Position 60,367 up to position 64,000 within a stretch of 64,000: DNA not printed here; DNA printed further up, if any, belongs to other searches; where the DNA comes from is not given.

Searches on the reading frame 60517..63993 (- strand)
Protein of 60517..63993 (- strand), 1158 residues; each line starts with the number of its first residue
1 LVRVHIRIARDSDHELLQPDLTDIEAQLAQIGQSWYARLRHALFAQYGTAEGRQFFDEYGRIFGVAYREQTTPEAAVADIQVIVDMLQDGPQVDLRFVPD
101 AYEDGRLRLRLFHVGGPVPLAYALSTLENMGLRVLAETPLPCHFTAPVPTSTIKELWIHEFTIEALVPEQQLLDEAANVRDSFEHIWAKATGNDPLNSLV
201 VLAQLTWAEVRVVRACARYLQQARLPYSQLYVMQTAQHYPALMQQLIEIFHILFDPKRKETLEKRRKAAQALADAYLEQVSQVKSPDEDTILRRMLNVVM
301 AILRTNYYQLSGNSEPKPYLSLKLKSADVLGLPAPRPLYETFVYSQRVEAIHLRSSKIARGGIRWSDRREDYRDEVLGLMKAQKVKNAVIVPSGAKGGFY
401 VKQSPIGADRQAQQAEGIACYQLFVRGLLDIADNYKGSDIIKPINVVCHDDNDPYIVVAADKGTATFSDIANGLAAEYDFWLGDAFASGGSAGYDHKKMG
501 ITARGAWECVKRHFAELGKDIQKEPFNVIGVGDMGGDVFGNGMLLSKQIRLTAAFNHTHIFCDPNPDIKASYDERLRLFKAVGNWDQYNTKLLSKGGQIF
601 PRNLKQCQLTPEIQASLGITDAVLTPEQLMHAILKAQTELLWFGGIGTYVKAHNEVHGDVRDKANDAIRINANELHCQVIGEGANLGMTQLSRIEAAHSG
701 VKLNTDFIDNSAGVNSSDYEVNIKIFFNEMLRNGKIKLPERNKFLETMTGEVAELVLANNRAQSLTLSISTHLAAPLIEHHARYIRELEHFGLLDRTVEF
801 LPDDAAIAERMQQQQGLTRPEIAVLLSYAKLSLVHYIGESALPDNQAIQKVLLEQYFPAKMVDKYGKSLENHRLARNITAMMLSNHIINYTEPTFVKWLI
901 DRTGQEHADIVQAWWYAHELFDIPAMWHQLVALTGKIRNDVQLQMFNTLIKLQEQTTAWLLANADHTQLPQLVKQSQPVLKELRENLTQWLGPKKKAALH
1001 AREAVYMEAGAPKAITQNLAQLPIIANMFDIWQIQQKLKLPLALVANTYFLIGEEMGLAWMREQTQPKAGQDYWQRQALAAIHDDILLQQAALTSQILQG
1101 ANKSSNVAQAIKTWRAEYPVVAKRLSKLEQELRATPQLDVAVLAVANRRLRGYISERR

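Call 95: search_protein_families(library=pfam, proteins=[window:60517-63993:-], max_evalue=0.000001)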
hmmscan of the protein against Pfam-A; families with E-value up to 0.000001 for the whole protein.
window:60517-63993:- (1158 aa): 5 families
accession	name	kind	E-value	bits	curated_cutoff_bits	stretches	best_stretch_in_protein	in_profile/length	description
PF05088.18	Bac_GDH_CD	-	1.4e-239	796.1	22.8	1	278-769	4-496/497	Bacterial NAD-glutamate dehydrogenase, catalytic domain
PF21074.2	GDH_C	-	2.7e-85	287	26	1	814-1151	1-338/339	Glutamate dehydrogenase, C-terminal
PF21078.2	GDH_HM3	-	2.4e-20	72.9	24.6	1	193-256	3-66/66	Glutamate dehydrogenase, helical motif 3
PF21077.3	GDH_ACT3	-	2.6e-11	43.5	22.2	1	100-165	10-69/80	Glutamate dehydrogenase, ACT3 domain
PF21079.2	GDH_HM2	-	3e-08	33.9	21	1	42-83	1-42/45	Glutamate dehydrogenase, helical motif 2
